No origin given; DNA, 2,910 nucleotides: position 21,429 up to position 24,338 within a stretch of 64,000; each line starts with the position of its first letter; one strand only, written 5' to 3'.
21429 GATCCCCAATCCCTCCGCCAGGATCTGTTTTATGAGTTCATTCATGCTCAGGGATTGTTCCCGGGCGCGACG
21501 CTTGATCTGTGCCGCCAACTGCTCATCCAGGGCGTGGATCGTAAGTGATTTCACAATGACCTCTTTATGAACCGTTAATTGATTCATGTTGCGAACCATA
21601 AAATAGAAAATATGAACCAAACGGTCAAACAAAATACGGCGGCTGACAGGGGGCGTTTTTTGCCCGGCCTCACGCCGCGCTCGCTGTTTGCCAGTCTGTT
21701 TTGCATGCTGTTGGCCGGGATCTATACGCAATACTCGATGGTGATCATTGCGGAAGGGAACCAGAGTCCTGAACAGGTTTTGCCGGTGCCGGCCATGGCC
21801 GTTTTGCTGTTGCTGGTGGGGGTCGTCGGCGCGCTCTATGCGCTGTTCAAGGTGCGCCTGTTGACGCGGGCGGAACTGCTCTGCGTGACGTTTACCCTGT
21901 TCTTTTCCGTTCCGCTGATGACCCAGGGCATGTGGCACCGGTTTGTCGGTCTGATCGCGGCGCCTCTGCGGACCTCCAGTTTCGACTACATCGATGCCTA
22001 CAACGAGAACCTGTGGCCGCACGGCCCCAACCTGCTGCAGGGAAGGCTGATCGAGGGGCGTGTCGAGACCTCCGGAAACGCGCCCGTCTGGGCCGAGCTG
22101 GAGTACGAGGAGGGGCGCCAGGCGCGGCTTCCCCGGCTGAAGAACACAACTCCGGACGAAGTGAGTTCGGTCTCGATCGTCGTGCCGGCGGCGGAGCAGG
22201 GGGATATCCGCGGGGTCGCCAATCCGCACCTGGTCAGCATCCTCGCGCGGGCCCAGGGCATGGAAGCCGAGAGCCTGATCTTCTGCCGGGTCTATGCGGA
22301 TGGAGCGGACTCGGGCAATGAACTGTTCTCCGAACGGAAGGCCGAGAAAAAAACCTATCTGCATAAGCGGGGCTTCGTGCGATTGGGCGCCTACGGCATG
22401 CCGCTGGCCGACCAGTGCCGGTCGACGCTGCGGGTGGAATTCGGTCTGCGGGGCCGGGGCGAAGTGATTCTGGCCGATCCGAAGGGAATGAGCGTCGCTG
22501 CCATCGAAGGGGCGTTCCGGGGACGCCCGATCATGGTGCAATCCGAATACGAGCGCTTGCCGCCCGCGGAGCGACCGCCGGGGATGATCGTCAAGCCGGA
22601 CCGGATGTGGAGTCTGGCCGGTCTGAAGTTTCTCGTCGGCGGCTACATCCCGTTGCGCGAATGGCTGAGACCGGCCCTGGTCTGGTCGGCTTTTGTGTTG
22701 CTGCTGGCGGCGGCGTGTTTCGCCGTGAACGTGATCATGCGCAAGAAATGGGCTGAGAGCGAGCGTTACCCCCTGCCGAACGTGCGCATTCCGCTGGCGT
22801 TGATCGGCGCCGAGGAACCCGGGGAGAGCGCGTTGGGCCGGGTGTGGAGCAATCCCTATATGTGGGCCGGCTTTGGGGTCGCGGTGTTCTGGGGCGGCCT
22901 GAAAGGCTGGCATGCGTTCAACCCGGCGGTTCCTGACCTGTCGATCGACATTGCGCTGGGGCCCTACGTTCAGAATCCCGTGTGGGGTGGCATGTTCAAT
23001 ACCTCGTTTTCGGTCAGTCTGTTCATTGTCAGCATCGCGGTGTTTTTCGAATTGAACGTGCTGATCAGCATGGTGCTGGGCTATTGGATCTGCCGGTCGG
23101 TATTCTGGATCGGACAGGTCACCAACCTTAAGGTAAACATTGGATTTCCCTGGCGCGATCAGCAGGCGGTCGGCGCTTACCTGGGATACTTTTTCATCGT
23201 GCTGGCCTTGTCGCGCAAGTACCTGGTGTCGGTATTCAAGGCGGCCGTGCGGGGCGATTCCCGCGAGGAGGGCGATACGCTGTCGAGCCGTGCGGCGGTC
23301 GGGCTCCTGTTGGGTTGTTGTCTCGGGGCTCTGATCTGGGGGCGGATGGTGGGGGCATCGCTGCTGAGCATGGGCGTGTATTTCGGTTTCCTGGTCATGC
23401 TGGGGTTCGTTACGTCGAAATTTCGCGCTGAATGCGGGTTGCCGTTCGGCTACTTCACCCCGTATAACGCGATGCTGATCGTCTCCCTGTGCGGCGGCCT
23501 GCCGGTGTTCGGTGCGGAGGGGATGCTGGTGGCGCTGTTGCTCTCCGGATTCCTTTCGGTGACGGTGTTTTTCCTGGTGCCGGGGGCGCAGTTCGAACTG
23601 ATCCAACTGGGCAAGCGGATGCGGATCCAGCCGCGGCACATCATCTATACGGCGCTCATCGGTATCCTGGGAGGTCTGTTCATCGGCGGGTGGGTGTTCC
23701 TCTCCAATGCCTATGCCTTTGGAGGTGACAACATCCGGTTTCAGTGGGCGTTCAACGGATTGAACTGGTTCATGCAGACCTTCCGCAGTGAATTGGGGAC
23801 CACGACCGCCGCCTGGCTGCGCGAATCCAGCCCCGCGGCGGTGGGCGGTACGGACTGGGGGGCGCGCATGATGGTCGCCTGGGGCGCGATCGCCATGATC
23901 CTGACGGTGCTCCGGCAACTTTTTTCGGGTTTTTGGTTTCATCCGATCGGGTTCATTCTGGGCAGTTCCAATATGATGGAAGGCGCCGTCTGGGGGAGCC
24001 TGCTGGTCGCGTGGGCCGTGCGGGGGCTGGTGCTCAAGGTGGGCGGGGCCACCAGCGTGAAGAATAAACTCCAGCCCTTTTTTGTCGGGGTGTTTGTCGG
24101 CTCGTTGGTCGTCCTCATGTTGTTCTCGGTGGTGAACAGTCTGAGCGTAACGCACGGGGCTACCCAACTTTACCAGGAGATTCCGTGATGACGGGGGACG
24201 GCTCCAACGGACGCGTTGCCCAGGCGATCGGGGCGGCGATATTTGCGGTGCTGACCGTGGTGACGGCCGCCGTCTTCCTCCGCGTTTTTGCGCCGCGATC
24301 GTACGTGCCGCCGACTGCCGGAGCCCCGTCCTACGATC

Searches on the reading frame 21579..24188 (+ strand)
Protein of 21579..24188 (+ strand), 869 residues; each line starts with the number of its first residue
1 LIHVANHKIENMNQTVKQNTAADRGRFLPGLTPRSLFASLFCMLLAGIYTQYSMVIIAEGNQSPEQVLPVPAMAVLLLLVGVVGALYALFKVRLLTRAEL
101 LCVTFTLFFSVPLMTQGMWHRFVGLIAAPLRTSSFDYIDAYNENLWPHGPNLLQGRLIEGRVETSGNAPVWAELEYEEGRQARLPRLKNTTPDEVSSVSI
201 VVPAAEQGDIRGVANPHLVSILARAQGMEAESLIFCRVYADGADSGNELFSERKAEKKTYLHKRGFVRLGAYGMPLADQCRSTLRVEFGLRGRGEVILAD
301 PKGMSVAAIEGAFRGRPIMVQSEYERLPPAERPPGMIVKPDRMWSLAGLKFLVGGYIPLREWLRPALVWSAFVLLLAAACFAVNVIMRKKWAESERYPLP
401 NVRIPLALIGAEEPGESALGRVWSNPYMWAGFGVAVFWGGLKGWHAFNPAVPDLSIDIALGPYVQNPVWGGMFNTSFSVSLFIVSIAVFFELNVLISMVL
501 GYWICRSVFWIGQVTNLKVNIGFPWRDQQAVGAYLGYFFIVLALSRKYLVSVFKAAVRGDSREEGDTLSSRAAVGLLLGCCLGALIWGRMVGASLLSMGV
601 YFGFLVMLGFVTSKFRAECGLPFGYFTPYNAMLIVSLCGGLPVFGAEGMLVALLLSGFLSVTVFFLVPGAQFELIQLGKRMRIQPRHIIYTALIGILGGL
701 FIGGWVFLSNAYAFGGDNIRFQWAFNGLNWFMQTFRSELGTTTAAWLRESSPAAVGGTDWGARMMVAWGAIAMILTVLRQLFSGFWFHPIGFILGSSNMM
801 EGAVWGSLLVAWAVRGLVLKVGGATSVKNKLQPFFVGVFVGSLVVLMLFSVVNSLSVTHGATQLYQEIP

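Call 60: search_protein_families(library=pfam, proteins=[window:21579-24188:+], max_evalue=0.001)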
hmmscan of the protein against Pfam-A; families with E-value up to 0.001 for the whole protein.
window:21579-24188:+ (869 aa): 2 families
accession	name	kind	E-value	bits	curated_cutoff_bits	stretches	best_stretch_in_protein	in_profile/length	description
PF20581.3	DUF6785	-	2.9e-62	211.3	25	2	356-715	138-498/498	Family of unknown function (DUF6785)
PF20580.3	DUF6784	-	9e-16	58.3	26.4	1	765-856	4-93/101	Domain of unknown function (DUF6784)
